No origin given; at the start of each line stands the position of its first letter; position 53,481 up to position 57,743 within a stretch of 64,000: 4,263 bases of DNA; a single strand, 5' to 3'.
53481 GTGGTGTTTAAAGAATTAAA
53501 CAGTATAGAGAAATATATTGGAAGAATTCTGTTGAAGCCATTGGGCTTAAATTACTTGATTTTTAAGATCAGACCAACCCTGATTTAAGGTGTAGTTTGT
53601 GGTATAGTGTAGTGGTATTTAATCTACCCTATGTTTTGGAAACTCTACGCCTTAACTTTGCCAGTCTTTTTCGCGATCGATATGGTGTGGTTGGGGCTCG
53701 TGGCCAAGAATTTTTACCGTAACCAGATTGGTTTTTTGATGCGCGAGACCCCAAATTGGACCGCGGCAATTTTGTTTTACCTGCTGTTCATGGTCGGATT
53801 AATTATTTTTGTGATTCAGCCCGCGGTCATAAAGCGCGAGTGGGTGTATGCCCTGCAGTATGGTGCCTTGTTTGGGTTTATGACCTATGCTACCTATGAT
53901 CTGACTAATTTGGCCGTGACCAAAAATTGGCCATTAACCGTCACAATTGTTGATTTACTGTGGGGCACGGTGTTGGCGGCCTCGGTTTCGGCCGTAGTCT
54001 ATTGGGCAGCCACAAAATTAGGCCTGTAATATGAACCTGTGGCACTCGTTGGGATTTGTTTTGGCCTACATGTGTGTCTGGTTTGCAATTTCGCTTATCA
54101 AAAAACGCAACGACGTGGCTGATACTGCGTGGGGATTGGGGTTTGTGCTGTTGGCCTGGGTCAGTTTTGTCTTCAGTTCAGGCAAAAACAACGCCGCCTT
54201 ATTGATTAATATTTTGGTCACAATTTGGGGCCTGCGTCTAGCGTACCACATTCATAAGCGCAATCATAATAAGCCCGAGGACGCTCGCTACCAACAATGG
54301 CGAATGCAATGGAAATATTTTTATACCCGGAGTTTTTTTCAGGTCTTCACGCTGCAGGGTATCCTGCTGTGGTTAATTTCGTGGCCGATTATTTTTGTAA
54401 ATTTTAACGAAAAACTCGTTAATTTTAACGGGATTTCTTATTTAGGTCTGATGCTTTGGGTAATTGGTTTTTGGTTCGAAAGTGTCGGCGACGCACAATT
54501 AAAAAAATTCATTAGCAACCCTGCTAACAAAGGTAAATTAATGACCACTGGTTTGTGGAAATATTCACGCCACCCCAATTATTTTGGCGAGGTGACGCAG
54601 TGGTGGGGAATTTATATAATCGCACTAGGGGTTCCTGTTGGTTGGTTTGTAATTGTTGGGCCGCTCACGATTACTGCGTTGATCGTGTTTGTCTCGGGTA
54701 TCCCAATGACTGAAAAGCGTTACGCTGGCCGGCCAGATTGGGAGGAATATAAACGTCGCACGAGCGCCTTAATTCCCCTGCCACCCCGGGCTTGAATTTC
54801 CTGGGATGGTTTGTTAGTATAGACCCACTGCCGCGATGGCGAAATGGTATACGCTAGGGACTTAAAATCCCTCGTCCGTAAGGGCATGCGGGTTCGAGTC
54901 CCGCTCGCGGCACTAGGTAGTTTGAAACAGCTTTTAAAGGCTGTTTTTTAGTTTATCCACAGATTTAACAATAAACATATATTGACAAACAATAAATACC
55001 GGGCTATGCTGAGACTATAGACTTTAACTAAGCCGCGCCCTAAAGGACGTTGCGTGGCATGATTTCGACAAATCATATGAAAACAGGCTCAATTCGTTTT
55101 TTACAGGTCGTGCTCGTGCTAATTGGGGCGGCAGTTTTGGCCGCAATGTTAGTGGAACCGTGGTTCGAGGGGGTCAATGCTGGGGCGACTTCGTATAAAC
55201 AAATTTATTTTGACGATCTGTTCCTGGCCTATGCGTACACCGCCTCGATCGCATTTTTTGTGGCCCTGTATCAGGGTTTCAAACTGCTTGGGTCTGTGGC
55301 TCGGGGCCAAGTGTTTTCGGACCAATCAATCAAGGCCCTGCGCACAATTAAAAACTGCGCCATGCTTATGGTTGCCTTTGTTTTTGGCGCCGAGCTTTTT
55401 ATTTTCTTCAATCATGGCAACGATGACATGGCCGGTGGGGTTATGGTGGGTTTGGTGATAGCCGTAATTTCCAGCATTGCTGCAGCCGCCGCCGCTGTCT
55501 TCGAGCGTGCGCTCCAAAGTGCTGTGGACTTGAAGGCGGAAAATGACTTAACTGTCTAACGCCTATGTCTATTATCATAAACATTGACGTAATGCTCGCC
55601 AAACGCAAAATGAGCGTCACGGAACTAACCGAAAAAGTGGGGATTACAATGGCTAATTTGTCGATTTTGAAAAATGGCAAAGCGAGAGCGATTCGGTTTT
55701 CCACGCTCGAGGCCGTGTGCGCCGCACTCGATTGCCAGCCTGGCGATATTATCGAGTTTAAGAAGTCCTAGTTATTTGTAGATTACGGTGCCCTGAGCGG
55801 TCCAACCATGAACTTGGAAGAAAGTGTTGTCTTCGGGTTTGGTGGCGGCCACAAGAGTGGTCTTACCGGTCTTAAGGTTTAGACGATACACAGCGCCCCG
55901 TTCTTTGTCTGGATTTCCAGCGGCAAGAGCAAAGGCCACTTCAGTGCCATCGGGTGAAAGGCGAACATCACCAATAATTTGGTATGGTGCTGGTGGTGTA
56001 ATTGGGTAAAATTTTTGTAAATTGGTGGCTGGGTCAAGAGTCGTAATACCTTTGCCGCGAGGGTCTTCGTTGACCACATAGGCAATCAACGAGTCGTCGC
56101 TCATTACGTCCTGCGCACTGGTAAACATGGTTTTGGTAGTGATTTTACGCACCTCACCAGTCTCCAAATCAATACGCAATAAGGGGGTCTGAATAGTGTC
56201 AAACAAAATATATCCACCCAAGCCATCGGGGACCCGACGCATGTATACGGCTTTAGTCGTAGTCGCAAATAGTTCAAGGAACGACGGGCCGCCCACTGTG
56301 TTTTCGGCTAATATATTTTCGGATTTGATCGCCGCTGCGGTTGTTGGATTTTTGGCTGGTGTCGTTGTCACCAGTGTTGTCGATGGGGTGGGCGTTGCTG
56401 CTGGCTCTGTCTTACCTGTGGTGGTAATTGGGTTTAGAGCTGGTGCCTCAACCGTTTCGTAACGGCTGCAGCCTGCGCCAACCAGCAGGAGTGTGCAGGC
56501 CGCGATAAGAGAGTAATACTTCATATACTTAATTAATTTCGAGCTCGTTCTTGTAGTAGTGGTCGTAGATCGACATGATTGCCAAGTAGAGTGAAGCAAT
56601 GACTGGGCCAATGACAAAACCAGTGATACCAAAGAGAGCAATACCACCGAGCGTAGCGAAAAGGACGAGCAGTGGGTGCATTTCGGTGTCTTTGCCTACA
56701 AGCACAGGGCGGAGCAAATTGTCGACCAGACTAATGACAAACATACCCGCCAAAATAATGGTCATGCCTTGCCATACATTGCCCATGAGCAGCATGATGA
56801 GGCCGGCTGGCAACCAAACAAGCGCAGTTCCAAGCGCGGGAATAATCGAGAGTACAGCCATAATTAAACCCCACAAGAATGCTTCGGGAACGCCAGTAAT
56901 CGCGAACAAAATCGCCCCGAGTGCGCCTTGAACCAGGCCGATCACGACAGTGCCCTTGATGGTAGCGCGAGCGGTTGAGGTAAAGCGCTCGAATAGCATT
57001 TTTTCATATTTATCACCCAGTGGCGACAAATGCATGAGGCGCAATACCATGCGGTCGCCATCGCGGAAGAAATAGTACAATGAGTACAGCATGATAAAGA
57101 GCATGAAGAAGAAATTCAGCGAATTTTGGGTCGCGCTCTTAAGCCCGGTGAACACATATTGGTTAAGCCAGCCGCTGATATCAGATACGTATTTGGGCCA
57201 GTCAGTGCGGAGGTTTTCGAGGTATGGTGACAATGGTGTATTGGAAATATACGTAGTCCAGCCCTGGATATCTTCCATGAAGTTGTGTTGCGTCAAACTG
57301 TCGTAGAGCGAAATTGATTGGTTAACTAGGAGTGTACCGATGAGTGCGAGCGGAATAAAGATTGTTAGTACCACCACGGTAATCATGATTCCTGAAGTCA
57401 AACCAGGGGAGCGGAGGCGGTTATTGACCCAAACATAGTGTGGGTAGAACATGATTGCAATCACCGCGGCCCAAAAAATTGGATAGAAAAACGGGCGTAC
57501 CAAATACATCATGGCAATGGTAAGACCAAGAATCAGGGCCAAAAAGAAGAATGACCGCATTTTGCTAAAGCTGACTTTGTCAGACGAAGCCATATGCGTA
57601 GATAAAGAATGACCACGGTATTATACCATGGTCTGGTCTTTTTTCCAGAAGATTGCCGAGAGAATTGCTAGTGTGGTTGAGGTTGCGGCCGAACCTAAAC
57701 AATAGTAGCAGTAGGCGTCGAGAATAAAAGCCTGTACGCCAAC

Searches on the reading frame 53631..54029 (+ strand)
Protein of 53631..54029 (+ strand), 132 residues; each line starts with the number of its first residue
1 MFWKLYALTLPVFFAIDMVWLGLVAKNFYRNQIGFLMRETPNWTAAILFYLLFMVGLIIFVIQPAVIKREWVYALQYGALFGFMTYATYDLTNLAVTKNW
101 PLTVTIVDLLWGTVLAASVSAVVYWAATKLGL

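Call 48: search_protein_families(library=pfam, proteins=[window:53631-54029:+], max_evalue=0.001)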
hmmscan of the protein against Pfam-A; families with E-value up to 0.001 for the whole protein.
window:53631-54029:+ (132 aa): 1 family
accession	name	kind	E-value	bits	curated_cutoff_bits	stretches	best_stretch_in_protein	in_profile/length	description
PF09945.14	DUF2177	-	1.4e-45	154.8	26.9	1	4-124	3-123/124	Predicted membrane protein (DUF2177)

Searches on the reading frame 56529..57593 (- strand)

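Call 48: search_protein_families(library=pfam, proteins=[window:56529-57593:-], max_evalue=0.001)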
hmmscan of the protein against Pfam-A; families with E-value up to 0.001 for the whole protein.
window:56529-57593:- (354 aa): 1 family
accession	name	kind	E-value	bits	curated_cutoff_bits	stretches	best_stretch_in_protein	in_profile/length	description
PF01594.21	AI-2E_transport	-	3.9e-54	184.5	34.3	1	20-342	2-325/327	AI-2E family transporter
